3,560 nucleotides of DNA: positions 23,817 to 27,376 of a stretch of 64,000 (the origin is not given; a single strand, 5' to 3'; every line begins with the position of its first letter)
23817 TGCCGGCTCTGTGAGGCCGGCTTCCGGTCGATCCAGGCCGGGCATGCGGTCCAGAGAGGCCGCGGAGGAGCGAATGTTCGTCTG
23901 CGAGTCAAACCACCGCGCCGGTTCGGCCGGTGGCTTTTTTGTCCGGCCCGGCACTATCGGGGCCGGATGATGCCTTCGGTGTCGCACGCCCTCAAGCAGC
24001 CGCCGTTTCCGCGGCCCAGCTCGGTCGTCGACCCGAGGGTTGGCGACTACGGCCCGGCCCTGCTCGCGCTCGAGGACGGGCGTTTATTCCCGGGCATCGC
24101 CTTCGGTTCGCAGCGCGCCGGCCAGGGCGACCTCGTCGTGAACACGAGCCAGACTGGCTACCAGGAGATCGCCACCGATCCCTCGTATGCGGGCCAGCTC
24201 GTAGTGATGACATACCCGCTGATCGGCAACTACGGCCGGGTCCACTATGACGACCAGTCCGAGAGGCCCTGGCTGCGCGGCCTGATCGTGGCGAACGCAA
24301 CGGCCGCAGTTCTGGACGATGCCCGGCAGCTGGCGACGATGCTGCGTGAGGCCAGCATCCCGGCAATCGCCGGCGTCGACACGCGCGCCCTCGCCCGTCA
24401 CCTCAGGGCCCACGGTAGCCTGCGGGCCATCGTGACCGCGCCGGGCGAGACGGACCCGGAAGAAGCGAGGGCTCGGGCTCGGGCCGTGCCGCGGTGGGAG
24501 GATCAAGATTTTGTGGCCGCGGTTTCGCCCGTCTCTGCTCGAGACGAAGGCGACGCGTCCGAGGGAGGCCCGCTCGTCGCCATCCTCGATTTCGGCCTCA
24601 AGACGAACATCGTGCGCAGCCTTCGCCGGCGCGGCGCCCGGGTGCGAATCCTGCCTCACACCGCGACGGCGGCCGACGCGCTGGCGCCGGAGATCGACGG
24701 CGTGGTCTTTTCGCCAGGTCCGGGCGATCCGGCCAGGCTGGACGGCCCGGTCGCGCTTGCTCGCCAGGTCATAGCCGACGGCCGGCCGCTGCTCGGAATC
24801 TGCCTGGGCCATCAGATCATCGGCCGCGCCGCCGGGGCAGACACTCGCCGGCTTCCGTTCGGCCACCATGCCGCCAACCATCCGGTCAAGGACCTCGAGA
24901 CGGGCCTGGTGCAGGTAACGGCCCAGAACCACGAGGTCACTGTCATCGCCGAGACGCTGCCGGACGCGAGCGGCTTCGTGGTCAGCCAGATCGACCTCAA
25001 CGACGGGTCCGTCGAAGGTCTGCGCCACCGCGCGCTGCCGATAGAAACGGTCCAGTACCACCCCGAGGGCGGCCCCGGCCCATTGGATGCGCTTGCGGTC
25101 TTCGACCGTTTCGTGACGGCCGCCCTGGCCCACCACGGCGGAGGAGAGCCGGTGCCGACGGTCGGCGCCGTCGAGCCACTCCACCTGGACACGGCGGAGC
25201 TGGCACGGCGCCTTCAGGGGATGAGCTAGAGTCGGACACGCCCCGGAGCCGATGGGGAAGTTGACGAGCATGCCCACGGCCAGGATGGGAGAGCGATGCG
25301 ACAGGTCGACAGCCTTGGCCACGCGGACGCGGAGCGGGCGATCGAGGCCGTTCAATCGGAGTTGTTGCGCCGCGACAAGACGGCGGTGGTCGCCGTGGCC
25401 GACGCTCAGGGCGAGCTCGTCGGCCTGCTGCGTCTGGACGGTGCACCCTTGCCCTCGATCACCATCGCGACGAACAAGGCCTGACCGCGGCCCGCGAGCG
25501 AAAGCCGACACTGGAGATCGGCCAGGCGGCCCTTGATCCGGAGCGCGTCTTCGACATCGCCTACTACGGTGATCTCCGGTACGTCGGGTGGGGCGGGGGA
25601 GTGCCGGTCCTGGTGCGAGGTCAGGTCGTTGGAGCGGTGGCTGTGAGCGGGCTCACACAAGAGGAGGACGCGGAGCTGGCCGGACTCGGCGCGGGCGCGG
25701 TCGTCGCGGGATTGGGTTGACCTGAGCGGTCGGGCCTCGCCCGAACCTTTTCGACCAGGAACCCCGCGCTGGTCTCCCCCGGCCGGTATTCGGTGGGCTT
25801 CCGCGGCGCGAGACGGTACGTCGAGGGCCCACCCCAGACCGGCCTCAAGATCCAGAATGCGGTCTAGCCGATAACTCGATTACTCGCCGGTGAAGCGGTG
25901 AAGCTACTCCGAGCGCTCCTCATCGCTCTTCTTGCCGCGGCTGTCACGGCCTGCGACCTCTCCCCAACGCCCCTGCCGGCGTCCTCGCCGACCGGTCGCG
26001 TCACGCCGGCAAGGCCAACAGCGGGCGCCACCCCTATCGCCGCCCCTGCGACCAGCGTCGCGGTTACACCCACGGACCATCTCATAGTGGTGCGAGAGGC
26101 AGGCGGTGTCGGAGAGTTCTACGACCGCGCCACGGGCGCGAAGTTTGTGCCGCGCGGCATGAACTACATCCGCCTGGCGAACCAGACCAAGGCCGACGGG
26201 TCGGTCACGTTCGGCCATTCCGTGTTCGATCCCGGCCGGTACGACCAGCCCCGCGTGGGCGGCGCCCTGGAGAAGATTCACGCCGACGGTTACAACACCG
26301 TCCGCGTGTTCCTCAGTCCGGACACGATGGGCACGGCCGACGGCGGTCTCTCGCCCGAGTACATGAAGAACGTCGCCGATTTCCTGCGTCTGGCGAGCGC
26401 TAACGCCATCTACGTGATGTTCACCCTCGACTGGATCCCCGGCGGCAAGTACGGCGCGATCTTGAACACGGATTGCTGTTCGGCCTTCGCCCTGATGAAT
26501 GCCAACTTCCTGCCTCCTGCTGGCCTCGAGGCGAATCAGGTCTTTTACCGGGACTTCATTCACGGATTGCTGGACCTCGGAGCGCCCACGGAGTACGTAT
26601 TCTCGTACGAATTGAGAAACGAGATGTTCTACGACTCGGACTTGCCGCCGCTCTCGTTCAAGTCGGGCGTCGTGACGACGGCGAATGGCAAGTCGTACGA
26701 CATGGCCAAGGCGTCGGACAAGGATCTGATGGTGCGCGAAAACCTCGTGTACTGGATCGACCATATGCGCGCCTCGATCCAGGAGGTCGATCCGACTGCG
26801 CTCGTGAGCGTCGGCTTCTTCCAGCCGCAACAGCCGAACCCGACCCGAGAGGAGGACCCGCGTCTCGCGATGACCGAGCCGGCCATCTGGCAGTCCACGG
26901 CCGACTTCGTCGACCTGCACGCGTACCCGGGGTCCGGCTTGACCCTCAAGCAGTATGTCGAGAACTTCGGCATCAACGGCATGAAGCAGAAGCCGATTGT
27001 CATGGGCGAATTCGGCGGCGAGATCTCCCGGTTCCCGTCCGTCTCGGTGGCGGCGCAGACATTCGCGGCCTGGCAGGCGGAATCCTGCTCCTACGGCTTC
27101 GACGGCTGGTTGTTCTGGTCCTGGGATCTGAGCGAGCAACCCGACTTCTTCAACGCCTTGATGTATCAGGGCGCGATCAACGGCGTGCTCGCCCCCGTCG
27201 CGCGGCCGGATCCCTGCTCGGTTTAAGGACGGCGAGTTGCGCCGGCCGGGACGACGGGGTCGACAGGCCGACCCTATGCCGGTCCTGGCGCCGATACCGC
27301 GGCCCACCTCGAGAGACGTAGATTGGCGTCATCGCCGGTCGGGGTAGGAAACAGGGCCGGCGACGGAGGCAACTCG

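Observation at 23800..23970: Thermus-type translation-coupled PyrR attenuator upstream of carA, with leader peptide overlapping carA start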

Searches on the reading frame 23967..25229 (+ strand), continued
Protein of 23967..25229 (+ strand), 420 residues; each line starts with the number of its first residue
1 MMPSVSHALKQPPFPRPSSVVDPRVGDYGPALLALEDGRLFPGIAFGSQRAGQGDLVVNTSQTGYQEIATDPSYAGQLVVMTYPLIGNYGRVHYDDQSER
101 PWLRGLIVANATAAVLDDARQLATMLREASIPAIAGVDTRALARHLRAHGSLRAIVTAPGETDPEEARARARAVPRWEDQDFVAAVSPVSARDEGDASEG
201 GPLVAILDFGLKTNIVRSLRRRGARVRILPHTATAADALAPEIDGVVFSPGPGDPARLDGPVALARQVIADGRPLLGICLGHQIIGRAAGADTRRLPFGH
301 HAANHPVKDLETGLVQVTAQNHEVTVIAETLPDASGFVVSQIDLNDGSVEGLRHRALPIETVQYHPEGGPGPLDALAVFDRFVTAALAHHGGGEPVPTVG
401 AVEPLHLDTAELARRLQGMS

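Call 66: search_solved_structures(query=L064:792-1394:+, max_evalue=1e-10, show_alignments=5)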
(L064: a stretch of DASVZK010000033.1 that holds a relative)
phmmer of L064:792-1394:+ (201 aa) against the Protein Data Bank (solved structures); distinct sequences matched with E-value up to 1e-10: 11.
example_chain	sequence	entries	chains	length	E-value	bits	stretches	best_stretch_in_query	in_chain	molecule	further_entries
4p81_A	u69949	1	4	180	1.1e-59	204.6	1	17-185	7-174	Ancestral PyrR protein (Orange)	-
4p3k_A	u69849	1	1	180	4e-59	202.8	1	17-185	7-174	Ancestral PyrR protein (Plum)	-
4p80_A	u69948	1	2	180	6.2e-58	198.9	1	17-187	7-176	Ancestral PyrR protein (Green)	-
1non_A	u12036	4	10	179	7.2e-58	198.7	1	17-185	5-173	PyrR bifunctional protein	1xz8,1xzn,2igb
4p84_A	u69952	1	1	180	1.2e-57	198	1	16-182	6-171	Bifunctional protein PyrR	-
4p82_A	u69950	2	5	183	6.6e-57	195.6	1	16-183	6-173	Bifunctional protein PyrR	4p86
1a3c_A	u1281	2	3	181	8.3e-57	195.3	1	17-183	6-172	PYRIMIDINE OPERON REGULATORY PROTEIN PYRR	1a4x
4p83_A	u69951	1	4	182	6.8e-56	192.3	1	16-182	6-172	Engineered PyrR protein (Purple)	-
1ufr_A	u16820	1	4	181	3e-55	190.2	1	18-184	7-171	pyr mRNA-binding attenuation protein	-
5iao_A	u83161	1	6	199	1.9e-41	145.2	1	16-185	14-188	Bifunctional protein PyrR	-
1w30_A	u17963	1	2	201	4e-41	144.2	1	17-185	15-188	PYRR BIFUNCTIONAL PROTEIN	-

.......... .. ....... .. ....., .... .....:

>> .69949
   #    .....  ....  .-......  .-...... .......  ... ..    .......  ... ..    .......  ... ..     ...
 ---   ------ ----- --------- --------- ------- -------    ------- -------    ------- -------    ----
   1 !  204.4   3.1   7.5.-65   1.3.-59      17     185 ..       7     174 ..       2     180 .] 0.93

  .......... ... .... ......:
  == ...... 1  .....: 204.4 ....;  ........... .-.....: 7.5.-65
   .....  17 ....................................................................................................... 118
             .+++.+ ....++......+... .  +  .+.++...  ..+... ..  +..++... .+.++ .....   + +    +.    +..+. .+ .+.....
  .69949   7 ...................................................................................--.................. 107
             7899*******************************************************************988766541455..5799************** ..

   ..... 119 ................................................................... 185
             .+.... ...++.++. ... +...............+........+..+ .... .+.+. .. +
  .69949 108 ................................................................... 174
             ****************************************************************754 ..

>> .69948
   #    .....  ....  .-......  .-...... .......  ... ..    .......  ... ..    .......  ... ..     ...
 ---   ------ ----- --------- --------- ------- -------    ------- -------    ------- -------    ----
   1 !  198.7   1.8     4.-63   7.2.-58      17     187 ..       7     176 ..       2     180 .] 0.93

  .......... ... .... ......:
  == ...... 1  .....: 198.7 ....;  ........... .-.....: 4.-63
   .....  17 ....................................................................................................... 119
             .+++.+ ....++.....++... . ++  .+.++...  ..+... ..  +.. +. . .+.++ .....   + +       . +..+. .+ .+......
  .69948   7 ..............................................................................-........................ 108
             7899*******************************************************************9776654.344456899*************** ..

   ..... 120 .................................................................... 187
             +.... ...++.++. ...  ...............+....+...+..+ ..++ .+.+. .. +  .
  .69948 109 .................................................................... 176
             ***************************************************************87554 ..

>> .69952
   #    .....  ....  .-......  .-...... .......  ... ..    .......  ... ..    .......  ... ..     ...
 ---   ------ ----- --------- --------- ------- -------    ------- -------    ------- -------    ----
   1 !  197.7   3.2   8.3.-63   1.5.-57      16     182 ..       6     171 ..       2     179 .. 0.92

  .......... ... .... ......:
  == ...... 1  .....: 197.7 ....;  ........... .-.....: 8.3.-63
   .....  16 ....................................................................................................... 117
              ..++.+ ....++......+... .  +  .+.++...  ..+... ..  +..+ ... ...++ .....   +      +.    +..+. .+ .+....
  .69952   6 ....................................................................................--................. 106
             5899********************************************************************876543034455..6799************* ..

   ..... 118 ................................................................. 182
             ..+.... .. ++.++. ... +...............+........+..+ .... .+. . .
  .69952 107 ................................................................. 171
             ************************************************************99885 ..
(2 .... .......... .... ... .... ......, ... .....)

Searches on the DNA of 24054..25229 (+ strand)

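Call 72: search_rna_families(sources=[L002, L064, L201], threshold=evalue, max_evalue=1, show_alignments=3)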
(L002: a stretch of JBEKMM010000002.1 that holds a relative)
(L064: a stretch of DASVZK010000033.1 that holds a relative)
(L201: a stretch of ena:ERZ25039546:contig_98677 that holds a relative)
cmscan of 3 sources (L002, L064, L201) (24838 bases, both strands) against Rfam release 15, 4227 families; matches with E-value up to 1: 2.
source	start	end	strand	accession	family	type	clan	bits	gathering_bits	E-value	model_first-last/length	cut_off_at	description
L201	2834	2950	+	RF00515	PyrR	Cis-reg;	-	43.4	54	0.0047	1-115/115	no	PyrR binding site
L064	597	764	+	RF00515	PyrR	Cis-reg;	-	38.3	54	0.044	1-115/115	no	PyrR binding site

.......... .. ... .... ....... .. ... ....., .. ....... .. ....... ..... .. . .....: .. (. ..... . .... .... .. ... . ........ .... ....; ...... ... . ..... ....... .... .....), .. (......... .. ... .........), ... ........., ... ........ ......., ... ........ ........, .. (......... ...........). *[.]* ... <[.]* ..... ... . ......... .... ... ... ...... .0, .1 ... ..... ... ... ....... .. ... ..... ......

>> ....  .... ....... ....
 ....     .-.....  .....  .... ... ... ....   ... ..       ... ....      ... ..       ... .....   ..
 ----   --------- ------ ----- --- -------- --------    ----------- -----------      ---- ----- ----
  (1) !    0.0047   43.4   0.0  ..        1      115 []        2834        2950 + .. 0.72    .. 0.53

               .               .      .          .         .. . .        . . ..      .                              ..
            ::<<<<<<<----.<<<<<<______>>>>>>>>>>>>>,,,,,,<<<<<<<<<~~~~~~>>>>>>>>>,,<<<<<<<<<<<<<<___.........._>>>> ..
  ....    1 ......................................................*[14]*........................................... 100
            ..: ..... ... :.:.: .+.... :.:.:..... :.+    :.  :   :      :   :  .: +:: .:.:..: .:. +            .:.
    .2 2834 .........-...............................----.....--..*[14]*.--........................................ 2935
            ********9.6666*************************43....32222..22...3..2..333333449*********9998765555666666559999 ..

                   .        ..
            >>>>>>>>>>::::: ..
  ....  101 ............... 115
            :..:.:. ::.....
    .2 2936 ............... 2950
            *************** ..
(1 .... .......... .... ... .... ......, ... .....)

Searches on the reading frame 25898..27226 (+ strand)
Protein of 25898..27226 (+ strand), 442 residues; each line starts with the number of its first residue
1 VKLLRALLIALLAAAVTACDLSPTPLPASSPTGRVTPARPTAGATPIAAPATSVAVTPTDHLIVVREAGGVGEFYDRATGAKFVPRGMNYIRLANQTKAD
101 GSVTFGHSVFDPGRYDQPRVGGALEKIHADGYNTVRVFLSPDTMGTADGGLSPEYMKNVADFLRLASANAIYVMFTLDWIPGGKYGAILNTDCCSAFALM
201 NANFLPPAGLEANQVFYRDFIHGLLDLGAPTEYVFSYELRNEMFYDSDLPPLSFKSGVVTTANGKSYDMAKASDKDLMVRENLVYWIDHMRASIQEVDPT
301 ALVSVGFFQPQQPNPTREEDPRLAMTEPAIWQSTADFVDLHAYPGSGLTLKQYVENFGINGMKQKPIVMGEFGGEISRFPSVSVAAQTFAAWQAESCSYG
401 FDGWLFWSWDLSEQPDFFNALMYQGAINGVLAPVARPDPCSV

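Call 8: search_protein_families(library=pfam, proteins=[window:25898-27226:+])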
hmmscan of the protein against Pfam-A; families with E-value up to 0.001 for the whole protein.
window:25898-27226:+ (442 aa): 1 family
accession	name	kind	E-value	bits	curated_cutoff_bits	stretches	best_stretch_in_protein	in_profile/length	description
PF00150.24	Cellulase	-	8.6e-08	32.4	23.5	1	123-410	26-269/272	Cellulase (glycosyl hydrolase family 5)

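Call 9: search_protein_families(library=ncbifam, proteins=[window:25898-27226:+])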
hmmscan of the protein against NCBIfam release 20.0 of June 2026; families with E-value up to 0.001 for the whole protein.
window:25898-27226:+ (442 aa): 0 families
